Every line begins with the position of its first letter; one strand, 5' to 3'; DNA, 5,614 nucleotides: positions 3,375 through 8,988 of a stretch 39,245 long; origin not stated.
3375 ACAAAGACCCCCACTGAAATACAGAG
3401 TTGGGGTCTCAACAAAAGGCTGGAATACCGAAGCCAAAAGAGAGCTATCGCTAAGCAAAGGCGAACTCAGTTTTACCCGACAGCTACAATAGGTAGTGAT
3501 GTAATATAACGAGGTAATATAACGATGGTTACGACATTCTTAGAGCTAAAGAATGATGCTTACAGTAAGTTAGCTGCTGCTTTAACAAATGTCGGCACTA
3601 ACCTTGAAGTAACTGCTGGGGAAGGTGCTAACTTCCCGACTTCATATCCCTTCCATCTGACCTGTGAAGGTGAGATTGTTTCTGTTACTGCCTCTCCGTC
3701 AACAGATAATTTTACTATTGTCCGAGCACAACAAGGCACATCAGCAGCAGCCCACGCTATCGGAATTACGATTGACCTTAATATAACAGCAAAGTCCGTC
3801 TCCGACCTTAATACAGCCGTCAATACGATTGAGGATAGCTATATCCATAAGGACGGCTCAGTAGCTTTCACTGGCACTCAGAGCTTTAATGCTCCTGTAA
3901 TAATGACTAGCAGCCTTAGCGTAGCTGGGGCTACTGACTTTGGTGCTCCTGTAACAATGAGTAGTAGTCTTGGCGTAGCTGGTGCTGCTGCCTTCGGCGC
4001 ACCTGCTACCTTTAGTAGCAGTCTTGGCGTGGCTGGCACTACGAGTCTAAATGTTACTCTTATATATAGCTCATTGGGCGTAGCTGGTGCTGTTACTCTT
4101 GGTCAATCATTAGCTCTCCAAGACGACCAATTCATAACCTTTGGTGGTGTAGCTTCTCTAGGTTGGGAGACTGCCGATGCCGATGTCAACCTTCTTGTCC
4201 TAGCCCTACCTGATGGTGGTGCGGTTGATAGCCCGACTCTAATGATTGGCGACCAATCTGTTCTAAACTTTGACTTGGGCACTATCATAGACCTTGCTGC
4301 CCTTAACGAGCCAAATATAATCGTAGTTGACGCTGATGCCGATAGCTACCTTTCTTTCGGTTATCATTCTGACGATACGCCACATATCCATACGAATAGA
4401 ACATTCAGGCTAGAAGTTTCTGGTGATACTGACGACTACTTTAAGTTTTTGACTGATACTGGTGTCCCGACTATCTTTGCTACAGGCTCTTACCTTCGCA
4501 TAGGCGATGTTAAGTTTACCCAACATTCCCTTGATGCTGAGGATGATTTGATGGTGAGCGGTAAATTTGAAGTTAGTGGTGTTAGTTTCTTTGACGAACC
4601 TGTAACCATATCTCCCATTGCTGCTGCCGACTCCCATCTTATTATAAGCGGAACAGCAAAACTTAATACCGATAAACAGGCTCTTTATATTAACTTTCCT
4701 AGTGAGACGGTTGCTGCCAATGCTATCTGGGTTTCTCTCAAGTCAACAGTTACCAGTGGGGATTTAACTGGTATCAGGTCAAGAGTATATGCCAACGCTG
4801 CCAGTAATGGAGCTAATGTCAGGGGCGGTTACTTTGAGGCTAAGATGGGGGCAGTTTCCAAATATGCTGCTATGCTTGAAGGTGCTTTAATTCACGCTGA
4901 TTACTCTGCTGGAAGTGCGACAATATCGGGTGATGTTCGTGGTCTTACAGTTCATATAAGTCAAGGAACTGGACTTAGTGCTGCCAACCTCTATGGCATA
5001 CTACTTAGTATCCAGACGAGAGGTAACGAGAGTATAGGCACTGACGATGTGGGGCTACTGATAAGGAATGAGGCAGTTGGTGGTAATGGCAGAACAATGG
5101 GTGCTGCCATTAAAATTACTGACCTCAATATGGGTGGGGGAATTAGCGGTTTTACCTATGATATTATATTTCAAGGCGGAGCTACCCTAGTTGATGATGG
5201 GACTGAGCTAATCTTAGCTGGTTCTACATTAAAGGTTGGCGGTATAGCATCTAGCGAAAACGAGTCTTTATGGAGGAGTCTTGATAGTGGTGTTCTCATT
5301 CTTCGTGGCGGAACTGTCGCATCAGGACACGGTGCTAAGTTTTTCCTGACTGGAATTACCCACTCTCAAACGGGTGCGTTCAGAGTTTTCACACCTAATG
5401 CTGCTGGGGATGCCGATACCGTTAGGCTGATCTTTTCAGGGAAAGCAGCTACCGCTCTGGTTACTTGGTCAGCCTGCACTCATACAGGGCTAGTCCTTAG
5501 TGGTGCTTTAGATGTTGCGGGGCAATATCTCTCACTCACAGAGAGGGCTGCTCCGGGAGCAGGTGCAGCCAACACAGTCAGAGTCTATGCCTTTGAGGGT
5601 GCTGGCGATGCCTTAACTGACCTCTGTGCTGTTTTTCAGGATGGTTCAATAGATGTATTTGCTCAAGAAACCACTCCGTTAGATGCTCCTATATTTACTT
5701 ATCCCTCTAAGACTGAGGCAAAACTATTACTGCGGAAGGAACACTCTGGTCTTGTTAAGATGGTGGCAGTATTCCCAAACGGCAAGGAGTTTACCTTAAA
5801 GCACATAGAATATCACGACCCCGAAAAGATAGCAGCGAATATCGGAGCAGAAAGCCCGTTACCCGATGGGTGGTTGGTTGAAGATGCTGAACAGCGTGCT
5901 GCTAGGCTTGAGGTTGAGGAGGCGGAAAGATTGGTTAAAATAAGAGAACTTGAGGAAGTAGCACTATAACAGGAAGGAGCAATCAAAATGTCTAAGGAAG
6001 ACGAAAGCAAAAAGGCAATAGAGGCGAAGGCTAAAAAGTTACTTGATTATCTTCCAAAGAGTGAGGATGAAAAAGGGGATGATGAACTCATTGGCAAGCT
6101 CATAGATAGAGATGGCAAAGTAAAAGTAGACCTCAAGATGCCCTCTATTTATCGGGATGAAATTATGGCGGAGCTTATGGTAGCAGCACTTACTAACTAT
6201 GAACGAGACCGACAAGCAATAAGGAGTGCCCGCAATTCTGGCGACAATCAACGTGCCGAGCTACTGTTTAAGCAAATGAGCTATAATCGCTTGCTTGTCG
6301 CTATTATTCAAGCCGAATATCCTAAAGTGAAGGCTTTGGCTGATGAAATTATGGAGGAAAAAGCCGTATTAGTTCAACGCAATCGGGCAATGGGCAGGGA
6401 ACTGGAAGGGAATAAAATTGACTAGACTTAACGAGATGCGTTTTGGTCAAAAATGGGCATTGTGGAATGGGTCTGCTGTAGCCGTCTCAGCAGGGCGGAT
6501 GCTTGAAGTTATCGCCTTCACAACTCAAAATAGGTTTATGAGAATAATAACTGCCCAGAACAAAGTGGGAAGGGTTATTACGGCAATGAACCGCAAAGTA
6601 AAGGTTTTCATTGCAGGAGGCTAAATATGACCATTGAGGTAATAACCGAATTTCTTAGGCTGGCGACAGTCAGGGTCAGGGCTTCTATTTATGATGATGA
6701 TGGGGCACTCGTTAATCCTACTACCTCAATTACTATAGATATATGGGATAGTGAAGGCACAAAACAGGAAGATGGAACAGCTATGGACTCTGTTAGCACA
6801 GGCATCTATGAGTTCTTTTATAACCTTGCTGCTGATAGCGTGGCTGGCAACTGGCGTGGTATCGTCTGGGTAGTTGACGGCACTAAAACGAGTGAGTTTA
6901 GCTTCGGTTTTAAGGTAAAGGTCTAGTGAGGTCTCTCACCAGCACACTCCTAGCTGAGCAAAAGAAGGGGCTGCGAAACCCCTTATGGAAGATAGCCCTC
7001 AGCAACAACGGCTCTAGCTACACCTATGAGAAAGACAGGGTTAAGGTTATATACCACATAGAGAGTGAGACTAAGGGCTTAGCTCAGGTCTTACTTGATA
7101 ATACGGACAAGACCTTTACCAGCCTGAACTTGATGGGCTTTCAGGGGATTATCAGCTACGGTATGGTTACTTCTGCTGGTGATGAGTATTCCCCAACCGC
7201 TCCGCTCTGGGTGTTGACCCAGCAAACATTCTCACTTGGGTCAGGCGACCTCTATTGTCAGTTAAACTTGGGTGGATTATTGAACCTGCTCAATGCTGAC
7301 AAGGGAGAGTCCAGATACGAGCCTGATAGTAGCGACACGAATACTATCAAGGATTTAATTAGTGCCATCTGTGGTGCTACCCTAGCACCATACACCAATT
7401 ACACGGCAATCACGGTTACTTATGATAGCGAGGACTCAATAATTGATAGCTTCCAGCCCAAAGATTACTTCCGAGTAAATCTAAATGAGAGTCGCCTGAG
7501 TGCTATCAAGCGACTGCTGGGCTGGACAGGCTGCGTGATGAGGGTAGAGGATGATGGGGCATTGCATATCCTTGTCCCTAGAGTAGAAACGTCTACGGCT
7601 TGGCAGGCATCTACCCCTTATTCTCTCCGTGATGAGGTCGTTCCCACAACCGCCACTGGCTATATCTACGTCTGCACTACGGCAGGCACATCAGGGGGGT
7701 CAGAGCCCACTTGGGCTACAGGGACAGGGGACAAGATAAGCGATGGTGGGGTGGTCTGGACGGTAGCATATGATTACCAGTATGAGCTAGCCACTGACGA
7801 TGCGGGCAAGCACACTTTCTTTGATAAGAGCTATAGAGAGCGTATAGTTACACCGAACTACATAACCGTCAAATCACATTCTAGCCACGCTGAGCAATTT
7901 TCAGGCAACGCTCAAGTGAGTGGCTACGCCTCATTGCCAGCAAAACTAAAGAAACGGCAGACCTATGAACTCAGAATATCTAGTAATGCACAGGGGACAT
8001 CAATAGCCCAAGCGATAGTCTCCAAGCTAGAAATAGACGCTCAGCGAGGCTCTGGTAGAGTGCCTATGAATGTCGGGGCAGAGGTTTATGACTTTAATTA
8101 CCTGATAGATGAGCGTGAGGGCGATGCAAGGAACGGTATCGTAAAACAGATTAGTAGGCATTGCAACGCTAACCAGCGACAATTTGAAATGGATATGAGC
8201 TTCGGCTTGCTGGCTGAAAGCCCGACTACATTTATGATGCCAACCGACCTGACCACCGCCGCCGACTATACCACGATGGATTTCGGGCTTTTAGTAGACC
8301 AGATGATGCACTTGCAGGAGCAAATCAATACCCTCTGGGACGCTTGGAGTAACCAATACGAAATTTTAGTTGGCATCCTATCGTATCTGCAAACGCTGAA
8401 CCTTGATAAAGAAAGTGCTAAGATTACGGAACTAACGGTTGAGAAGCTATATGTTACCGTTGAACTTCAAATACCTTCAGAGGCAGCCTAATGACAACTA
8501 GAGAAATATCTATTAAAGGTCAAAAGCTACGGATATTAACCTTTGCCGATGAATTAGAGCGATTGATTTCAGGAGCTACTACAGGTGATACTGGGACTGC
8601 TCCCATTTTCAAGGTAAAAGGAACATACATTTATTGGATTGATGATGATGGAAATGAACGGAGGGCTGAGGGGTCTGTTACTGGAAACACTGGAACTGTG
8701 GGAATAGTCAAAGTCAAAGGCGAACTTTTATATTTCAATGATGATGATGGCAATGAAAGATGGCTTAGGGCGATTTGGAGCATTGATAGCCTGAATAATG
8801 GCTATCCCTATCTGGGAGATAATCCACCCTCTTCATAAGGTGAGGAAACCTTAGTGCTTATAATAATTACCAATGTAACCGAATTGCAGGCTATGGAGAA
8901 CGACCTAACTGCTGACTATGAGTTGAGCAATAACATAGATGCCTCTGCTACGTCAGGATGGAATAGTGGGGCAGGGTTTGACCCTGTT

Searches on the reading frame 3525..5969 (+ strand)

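Call 7: search_protein_families(library=phrogs, proteins=[window:3525-5969:+], max_evalue=0.001)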
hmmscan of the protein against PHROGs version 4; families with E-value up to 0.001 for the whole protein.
window:3525-5969:+ (814 aa): 2 families
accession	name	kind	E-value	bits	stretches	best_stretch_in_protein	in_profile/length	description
phrog_8469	-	tail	5.5e-13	49.9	1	6-105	3-109/303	tail fiber protein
phrog_30299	-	tail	3.3e-07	30.6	1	6-95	3-99/425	tail fiber protein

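Call 8: search_protein_families(library=pfam, proteins=[window:3525-5969:+], max_evalue=0.01)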
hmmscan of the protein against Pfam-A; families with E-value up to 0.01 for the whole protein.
window:3525-5969:+ (814 aa): 0 families

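Call 99: search_protein_families(library=ncbifam, proteins=[window:3525-5969:+], max_evalue=0.1)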
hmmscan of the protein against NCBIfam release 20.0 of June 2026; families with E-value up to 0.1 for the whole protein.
window:3525-5969:+ (814 aa): 1 family
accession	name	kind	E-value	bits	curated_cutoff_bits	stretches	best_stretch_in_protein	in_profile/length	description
NF052518.1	TransRegLdrP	equivalog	0.06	13.4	300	0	730-761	15-45/195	transcriptional regulator LdrP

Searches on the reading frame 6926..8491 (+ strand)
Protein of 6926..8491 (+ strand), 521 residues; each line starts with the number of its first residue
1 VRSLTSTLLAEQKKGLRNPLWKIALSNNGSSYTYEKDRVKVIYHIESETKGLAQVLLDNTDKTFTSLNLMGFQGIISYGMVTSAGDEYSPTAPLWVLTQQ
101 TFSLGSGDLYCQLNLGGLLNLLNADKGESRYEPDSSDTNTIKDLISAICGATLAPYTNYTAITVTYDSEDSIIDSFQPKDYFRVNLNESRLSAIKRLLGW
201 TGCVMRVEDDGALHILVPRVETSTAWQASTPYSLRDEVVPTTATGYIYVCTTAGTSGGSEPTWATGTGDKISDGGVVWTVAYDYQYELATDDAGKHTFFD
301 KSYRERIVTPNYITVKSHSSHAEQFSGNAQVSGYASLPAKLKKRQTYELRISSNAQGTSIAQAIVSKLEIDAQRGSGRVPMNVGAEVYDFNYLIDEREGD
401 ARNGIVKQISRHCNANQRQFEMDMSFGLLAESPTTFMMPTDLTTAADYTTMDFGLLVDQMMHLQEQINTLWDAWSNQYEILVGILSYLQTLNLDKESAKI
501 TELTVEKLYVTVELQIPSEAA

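Call 37: search_protein_families(library=phrogs, proteins=[window:6926-8491:+], max_evalue=0.001)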
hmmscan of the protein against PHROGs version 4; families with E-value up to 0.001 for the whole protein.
window:6926-8491:+ (521 aa): 1 family
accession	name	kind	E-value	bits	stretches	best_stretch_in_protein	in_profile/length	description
phrog_20658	-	head and packaging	2.1e-14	54.7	1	221-280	130-189/211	head decoration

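Call 71: search_protein_families(library=phrogs, proteins=[window:6926-8491:+], max_evalue=1)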
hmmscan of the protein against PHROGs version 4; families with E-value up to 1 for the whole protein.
window:6926-8491:+ (521 aa): 4 families
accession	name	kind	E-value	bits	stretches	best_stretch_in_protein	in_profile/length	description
phrog_20658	-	head and packaging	2.1e-14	54.7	1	221-280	130-189/211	head decoration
phrog_19864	-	unknown function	0.012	14.3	1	220-279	1162-1215/1268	-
phrog_30112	-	unknown function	0.013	15.3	1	229-274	376-421/467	-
phrog_26277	-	unknown function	0.13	12.7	1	226-270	188-232/261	-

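Call 94: search_protein_families(library=pfam, proteins=[window:6926-8491:+], max_evalue=0.001)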
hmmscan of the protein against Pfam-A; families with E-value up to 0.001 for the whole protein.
window:6926-8491:+ (521 aa): 0 families

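Call 99: search_protein_families(library=ncbifam, proteins=[window:6926-8491:+], max_evalue=0.1)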
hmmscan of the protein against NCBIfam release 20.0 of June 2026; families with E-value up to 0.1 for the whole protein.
window:6926-8491:+ (521 aa): 0 families

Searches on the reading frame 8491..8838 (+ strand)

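Call 37: search_protein_families(library=phrogs, proteins=[window:8491-8838:+], max_evalue=0.001)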
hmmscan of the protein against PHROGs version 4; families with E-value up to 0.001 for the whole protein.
window:8491-8838:+ (115 aa): 2 families
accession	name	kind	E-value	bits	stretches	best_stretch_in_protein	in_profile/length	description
phrog_36133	-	unknown function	3.3e-05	24.9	0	70-95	8-34/73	-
phrog_16609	-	unknown function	0.00016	23.1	0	67-88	10-31/76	-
